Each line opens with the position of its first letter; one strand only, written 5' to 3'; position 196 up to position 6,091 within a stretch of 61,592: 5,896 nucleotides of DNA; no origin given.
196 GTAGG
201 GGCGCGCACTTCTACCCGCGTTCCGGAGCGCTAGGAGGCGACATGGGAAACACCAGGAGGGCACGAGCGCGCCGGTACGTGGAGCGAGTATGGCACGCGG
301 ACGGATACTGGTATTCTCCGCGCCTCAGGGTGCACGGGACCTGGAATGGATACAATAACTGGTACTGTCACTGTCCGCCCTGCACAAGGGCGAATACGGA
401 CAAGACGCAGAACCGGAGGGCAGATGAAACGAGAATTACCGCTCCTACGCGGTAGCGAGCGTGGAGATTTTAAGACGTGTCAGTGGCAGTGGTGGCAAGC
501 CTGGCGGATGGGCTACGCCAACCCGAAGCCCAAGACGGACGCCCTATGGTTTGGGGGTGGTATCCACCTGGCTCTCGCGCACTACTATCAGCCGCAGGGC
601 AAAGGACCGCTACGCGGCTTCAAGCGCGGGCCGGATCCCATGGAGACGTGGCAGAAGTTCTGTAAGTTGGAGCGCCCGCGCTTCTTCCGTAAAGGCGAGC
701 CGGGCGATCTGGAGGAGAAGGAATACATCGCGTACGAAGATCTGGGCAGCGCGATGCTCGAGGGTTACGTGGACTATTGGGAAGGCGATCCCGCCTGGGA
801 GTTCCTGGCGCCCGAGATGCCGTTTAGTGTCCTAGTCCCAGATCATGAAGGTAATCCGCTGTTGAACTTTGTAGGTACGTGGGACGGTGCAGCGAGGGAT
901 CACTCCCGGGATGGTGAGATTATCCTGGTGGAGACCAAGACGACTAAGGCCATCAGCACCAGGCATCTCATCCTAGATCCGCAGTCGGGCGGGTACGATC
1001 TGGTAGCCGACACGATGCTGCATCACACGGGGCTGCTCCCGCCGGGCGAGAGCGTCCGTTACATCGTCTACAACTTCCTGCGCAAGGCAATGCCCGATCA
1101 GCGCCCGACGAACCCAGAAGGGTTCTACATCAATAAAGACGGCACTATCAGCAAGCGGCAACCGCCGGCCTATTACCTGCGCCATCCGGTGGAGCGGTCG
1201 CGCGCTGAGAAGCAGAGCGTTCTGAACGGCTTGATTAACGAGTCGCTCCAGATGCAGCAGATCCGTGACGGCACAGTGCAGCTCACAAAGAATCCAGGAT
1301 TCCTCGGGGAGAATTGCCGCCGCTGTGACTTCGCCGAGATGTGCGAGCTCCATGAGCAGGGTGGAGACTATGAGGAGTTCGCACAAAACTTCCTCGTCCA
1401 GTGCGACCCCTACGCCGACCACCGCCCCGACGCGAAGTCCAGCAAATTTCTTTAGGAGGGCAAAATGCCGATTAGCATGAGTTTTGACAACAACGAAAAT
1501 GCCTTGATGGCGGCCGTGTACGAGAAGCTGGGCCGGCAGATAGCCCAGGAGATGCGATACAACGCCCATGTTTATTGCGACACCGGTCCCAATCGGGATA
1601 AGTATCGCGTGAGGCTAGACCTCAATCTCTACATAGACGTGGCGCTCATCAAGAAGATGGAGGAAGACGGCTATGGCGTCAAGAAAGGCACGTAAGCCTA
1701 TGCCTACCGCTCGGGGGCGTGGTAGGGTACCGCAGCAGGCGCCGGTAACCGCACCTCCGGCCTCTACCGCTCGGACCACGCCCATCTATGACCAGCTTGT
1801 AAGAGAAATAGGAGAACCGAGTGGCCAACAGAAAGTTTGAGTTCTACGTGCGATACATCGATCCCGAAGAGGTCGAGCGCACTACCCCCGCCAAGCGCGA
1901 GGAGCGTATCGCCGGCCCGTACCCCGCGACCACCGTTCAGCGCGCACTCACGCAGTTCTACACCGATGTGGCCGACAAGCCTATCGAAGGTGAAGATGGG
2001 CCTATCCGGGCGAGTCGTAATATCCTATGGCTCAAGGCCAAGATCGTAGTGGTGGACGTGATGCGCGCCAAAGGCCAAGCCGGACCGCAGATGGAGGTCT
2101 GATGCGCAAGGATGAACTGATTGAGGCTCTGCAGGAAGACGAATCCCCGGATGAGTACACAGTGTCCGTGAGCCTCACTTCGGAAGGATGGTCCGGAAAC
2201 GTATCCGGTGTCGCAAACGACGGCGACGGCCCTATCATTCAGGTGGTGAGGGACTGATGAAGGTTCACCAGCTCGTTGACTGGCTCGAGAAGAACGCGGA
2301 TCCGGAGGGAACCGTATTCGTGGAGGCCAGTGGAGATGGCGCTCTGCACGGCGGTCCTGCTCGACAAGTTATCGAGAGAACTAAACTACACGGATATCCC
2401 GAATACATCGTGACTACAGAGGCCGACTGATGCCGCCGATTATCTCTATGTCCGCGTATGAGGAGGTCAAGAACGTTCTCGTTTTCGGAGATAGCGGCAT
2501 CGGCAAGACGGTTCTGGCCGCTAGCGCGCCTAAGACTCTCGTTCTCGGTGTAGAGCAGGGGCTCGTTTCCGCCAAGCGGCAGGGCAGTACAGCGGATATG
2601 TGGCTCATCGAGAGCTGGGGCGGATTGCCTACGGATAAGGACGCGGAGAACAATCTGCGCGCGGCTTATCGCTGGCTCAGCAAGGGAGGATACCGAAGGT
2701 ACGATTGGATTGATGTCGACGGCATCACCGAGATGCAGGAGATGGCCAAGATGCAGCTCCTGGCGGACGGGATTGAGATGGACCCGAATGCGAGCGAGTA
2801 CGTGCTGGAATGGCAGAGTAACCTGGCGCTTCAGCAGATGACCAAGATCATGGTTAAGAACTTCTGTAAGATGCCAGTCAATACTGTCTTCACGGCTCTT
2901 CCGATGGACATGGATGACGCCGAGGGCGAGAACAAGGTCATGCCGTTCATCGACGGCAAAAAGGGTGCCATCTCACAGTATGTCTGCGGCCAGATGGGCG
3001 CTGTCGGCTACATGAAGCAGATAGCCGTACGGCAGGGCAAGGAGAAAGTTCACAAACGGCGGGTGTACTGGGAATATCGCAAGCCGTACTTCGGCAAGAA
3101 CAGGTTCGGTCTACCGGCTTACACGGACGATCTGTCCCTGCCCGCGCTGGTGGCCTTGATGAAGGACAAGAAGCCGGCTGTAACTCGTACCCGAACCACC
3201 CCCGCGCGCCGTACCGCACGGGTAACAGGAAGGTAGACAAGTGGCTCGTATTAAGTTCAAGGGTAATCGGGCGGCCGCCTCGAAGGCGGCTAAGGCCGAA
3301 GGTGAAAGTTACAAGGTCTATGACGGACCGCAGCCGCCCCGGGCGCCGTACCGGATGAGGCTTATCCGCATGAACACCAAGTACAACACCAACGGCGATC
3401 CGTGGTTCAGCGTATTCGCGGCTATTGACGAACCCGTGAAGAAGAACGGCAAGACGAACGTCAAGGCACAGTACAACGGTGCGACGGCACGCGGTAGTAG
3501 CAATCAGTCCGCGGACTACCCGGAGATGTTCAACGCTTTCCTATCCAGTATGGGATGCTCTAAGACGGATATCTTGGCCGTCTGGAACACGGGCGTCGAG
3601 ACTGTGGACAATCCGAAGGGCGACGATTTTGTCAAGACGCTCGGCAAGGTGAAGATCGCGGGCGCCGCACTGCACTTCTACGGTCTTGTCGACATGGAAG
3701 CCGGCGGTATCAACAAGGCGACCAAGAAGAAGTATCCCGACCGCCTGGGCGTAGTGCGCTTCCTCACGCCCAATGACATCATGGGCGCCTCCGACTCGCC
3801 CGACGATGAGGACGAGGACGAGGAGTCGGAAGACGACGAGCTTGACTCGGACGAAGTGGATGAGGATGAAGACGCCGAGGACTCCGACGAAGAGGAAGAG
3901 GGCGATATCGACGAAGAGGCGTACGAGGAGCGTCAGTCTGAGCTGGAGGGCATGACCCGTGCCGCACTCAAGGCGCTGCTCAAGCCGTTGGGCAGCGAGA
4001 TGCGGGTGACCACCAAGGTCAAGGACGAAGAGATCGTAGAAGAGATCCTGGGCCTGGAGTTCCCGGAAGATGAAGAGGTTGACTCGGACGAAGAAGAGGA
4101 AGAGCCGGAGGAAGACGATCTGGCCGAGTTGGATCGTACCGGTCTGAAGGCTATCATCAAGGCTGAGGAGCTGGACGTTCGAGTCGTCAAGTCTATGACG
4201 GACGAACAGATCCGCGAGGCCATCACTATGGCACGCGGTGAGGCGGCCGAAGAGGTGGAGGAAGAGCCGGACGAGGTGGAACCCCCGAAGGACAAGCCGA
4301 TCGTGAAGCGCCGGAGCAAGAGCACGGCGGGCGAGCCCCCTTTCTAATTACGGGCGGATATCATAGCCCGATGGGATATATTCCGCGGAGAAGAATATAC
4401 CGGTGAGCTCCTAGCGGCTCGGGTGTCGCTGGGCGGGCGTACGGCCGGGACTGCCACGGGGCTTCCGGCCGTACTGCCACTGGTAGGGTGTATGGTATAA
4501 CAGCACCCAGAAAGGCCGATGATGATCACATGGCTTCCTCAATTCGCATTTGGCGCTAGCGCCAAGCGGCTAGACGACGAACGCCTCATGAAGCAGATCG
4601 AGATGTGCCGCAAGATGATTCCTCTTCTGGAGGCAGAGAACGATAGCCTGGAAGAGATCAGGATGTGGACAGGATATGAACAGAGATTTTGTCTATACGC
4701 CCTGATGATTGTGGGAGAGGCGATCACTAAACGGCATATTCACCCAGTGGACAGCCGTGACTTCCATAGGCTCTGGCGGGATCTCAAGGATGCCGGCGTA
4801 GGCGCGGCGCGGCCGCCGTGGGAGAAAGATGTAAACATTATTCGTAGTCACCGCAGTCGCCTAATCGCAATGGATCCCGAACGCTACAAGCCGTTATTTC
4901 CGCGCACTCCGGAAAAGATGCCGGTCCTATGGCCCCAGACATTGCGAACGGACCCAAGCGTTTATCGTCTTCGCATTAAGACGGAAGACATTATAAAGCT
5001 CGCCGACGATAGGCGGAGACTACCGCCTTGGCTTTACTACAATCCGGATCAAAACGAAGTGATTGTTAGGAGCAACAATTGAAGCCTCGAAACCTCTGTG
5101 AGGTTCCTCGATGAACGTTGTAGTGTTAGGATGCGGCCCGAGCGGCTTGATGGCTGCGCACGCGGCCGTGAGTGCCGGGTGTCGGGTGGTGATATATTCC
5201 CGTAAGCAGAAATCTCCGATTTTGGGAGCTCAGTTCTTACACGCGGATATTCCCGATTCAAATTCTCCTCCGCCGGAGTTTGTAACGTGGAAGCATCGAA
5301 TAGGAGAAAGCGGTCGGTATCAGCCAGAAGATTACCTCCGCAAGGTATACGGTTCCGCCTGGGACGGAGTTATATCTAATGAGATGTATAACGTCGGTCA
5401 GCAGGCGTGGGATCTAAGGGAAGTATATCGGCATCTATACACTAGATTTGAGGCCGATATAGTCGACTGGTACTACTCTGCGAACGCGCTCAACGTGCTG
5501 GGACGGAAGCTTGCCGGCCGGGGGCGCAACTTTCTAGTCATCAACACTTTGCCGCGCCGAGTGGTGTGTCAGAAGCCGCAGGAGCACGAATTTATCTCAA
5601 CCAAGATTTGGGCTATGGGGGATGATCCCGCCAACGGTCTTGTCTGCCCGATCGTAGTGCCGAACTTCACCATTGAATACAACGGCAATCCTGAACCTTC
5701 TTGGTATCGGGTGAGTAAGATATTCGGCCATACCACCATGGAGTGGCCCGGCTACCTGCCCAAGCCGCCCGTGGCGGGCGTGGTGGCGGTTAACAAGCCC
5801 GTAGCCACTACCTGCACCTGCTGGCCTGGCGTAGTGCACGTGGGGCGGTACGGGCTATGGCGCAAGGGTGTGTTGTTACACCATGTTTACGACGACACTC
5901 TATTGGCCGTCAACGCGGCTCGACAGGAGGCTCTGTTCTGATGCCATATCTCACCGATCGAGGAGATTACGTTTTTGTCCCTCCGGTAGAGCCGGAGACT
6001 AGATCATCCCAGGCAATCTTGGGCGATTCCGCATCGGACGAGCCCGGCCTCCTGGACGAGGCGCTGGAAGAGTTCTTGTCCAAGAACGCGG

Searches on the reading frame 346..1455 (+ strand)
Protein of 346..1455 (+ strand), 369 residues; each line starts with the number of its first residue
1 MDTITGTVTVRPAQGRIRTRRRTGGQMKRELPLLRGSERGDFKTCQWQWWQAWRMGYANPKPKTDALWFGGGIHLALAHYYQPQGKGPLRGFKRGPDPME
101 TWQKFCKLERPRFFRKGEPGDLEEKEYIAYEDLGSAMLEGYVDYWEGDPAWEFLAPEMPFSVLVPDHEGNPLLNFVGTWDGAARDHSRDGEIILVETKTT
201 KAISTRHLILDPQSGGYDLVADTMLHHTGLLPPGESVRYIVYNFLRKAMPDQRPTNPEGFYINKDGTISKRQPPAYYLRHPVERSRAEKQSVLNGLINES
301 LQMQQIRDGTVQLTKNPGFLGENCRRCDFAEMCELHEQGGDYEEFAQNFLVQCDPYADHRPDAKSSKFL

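Call 78: search_protein_families(library=phrogs, proteins=[window:346-1455:+], max_evalue=0.00001)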
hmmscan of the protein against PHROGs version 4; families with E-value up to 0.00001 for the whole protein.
window:346-1455:+ (369 aa): 2 families
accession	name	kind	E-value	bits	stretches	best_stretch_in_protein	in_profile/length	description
phrog_1218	-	DNA, RNA and nucleotide metabolism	4.2e-76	257.6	1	28-367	4-363/364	exonuclease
phrog_69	-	DNA, RNA and nucleotide metabolism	4.7e-06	26.9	1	23-338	79-328/501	exonuclease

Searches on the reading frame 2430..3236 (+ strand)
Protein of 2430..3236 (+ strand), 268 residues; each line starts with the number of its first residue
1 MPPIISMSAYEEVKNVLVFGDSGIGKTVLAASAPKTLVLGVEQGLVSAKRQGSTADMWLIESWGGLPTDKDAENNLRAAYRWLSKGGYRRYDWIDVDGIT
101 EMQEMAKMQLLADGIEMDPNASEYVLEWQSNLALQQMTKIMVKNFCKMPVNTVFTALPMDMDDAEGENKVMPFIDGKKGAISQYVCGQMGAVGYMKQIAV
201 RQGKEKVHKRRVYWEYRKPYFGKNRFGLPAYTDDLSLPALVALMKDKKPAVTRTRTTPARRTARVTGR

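Call 78: search_protein_families(library=phrogs, proteins=[window:2430-3236:+], max_evalue=0.00001)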
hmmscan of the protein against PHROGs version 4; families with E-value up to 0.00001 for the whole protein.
window:2430-3236:+ (268 aa): 1 family
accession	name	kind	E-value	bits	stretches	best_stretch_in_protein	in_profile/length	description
phrog_124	-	DNA, RNA and nucleotide metabolism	1.1e-38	134.6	1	10-253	40-266/382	Sak4-like ssDNA annealing protein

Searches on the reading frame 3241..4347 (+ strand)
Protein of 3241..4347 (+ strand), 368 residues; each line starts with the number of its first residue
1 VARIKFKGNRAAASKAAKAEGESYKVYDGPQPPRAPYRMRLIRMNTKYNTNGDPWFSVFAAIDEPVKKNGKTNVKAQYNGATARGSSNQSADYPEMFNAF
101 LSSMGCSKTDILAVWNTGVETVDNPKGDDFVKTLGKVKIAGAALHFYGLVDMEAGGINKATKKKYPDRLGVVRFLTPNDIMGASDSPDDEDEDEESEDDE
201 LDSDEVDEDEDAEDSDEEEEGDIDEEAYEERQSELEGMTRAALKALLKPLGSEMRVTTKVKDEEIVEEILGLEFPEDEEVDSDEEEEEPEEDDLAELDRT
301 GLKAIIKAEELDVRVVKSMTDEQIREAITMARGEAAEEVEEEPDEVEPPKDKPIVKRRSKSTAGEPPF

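Call 78: search_protein_families(library=phrogs, proteins=[window:3241-4347:+], max_evalue=0.00001)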
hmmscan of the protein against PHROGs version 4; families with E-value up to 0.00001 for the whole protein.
window:3241-4347:+ (368 aa): 2 families
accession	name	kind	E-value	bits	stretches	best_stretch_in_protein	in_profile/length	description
phrog_12070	-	unknown function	4.3e-09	37.4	1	21-232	16-228/233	-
phrog_9460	-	other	4.8e-08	34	1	14-224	15-226/235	methyltransferase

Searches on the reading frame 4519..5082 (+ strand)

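Call 78: search_protein_families(library=phrogs, proteins=[window:4519-5082:+], max_evalue=0.00001)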
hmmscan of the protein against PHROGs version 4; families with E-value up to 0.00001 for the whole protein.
window:4519-5082:+ (187 aa): 1 family
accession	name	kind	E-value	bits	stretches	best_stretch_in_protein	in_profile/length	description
phrog_32309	-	unknown function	3.6e-06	28.1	1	15-168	18-173/184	-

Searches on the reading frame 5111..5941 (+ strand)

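Call 78: search_protein_families(library=phrogs, proteins=[window:5111-5941:+], max_evalue=0.00001)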
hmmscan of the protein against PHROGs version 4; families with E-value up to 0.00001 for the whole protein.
window:5111-5941:+ (276 aa): 1 family
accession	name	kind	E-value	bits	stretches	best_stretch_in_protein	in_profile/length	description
phrog_8720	-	unknown function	2e-69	235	1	1-267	1-264/270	-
